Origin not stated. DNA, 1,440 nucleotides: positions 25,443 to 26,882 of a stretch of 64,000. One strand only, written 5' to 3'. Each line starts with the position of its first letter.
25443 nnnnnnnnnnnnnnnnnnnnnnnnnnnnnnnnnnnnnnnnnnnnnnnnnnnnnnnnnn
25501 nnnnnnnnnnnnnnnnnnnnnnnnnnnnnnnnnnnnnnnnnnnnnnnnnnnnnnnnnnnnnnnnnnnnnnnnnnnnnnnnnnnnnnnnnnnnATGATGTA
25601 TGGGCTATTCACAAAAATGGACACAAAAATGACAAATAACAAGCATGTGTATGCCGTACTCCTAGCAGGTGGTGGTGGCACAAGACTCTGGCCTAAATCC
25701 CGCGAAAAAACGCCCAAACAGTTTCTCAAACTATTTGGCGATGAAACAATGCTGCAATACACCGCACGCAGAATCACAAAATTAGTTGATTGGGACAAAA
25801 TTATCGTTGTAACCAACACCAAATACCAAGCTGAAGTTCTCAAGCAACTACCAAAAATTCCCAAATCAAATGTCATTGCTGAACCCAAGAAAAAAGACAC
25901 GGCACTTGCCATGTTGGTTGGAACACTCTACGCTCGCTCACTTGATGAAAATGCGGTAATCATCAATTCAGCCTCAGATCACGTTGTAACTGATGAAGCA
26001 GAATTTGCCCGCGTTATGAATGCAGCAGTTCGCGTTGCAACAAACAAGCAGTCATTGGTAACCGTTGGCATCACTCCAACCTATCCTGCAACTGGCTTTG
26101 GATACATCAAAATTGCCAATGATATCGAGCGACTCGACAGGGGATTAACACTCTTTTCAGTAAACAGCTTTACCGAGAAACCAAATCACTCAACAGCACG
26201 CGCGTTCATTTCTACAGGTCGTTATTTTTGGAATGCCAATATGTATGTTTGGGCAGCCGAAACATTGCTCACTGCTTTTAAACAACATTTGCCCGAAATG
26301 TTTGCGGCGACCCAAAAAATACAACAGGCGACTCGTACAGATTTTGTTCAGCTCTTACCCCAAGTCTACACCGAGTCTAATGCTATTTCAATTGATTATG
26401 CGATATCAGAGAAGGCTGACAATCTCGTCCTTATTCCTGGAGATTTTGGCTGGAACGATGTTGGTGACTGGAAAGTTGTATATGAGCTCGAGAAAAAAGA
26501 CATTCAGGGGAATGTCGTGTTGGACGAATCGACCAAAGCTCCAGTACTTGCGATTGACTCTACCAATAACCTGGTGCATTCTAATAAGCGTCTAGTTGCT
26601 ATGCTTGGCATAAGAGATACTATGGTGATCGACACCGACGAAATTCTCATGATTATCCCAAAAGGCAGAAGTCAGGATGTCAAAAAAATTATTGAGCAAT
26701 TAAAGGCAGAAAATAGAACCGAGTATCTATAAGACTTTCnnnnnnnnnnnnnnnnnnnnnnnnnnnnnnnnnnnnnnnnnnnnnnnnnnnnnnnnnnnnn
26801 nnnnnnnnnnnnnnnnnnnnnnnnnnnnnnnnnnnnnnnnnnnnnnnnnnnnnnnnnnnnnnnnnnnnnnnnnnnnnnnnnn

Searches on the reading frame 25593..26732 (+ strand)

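Call 24: search_protein_families(library=pfam, proteins=[window:25593-26732:+], max_evalue=0.001)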
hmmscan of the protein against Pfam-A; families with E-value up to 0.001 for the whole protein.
window:25593-26732:+ (379 aa): 4 families
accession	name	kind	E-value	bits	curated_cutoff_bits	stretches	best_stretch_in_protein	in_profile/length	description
PF00483.29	NTP_transferase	-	7.3e-42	144.1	21.2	1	21-304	2-243/245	Nucleotidyl transferase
PF22640.1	ManC_GMP_beta-helix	-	2.4e-15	56.6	27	1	319-370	4-55/55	MannoseP isomerase/GMP-like beta-helix domain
PF12804.13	NTP_transf_3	-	5.6e-09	36.8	27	1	21-146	1-112/160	MobA-like NTP transferase domain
PF14806.11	Coatomer_b_Cpla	-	0.00033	21.1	32.7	1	65-156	35-121/128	Coatomer beta subunit appendage platform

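Call 76: search_protein_families(library=ncbifam, proteins=[window:25593-26732:+], max_evalue=0.00001)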
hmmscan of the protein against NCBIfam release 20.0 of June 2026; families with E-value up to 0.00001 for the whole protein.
window:25593-26732:+ (379 aa): 7 families
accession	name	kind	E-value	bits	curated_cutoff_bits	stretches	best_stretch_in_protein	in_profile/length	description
TIGR01479.1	GMP_PMI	equivalog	1.3e-96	324.3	372.95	1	20-378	2-353/467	mannose-1-phosphate guanylyltransferase/mannose-6-phosphate isomerase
NF012004.0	PRK15460.1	equivalog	6.4e-72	242.7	859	1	17-378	4-363/478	mannose-1-phosphate guanyltransferase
TIGR03992.1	Arch_glmU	subfamily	1.1e-09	37.7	292.1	1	20-222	2-177/393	bifunctional sugar-1-phosphate nucleotidylyltransferase/acetyltransferase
NF041173.1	Sug_nt_acttase_Thmprot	equivalog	1.9e-07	30.4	600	1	21-144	3-119/405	bifunctional sugar-1-phosphate nucleotidylyltransferase/acetyltransferase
NF001183.0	PRK00155.1-3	subfamily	2e-07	30.6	166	1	19-128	2-112/237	D-ribitol-5-phosphate cytidylyltransferase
NF006899.0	PRK09382.1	equivalog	5.8e-07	29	417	1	16-128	4-109/387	bifunctional 2-C-methyl-D-erythritol 4-phosphate cytidylyltransferase/2-C-methyl-D-erythritol 2,4-cyclodiphosphate synthase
TIGR00453.1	ispD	equivalog_domain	8.6e-07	28.6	181.3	1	21-96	2-72/219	2-C-methyl-D-erythritol 4-phosphate cytidylyltransferase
